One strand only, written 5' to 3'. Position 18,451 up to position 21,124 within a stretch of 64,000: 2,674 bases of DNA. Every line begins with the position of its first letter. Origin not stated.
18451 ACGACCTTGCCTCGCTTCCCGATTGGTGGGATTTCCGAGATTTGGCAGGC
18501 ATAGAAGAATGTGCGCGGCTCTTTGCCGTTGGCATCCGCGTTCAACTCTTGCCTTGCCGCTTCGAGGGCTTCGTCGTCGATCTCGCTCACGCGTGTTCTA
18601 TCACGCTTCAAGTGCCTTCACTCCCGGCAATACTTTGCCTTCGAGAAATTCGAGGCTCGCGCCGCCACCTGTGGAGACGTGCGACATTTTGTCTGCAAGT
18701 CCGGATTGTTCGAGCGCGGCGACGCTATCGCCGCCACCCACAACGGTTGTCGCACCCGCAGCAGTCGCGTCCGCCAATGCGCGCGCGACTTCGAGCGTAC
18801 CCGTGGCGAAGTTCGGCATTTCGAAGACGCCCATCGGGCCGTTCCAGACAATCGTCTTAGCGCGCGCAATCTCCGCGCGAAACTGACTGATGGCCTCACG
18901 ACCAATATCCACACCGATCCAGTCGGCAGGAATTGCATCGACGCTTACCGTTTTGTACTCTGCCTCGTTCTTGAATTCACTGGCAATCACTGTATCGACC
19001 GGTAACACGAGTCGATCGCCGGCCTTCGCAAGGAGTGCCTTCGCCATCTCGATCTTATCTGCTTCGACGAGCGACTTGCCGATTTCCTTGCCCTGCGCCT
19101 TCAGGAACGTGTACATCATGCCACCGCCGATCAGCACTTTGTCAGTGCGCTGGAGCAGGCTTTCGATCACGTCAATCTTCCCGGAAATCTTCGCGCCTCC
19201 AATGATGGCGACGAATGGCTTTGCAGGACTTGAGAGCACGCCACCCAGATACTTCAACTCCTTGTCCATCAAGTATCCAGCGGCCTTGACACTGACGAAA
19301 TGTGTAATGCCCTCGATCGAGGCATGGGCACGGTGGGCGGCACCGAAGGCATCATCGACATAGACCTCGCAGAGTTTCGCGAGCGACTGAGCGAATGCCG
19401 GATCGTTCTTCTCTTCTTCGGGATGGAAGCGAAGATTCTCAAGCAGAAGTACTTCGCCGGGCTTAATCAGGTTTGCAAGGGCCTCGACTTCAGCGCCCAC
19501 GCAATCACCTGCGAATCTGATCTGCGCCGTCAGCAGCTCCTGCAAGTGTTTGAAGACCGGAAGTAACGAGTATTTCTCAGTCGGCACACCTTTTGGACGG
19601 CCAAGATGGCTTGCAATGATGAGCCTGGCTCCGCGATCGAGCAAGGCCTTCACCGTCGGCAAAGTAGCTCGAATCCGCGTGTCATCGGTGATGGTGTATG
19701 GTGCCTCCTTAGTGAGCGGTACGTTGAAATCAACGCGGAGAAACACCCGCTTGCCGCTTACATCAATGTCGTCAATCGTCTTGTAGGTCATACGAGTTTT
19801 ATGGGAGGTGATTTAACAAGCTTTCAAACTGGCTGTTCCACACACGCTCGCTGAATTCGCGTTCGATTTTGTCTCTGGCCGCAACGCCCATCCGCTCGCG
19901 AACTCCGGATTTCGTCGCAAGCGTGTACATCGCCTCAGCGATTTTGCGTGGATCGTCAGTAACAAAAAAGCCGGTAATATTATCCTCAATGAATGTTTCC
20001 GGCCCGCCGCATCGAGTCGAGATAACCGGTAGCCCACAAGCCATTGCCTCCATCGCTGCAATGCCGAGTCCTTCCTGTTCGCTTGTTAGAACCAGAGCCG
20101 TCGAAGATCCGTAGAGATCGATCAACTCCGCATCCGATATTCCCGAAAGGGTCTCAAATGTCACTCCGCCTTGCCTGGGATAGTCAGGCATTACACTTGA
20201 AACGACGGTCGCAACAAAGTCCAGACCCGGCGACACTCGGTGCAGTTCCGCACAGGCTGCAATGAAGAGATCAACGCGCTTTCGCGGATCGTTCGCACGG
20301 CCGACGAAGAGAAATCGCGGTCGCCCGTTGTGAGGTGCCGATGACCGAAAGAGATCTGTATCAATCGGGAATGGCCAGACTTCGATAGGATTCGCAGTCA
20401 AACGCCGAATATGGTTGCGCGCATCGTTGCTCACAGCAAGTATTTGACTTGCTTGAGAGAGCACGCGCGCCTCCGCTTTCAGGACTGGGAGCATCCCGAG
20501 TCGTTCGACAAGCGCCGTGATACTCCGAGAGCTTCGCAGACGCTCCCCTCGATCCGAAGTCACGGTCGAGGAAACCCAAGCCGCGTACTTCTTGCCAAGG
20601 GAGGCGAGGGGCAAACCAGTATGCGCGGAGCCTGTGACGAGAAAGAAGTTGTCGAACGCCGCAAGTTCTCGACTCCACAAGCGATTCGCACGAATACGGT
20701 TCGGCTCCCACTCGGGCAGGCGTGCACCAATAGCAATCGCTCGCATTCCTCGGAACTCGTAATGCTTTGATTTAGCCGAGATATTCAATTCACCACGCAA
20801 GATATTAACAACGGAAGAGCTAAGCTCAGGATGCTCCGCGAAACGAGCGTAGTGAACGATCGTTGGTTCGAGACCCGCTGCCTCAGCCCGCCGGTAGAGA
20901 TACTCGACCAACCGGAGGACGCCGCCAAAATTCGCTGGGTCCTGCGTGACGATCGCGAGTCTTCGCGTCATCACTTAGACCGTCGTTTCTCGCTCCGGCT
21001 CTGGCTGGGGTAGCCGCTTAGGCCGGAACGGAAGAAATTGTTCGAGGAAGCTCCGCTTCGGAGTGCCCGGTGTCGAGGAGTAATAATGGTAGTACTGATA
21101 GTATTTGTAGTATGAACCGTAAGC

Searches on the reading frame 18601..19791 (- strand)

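Call 80: search_protein_families(library=pfam, proteins=[window:18601-19791:-], max_evalue=0.00001)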
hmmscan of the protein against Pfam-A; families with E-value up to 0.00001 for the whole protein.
window:18601-19791:- (396 aa): 1 family
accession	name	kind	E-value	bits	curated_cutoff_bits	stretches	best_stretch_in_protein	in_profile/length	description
PF00162.24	PGK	-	2.2e-162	540.8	27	1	6-386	1-379/379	Phosphoglycerate kinase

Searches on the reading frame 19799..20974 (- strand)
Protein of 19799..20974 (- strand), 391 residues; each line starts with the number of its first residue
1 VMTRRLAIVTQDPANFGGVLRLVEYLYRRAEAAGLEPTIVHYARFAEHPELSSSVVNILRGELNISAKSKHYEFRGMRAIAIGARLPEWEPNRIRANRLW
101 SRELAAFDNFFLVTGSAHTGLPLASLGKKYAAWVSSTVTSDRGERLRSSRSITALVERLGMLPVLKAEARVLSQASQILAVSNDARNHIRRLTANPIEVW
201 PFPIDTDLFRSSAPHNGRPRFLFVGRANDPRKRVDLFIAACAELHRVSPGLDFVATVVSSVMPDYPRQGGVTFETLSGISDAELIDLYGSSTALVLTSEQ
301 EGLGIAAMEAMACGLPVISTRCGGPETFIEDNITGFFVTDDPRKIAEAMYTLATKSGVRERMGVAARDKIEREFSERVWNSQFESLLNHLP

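Call 80: search_protein_families(library=pfam, proteins=[window:19799-20974:-], max_evalue=0.00001)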
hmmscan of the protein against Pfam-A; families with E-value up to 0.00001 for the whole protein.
window:19799-20974:- (391 aa): 5 families
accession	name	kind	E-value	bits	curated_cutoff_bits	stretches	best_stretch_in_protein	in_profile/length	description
PF13692.12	Glyco_trans_1_4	-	1.3e-23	84.3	27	1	218-353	1-140/142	Glycosyl transferases group 1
PF00534.26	Glycos_transf_1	-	5.5e-23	81.8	26.4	1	276-368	78-171/172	Glycosyl transferases group 1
PF20706.3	GT4-conflict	-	1e-12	48.2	26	1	166-334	138-325/385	Family 4 Glycosyltransferase in conflict systems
PF13439.12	Glyco_transf_4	-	2.9e-07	31.1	28.5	1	17-207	2-169/170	Glycosyltransferase Family 4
PF13524.12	Glyco_trans_1_2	-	9e-06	26.1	25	0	255-375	17-134/144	Glycosyl transferase-like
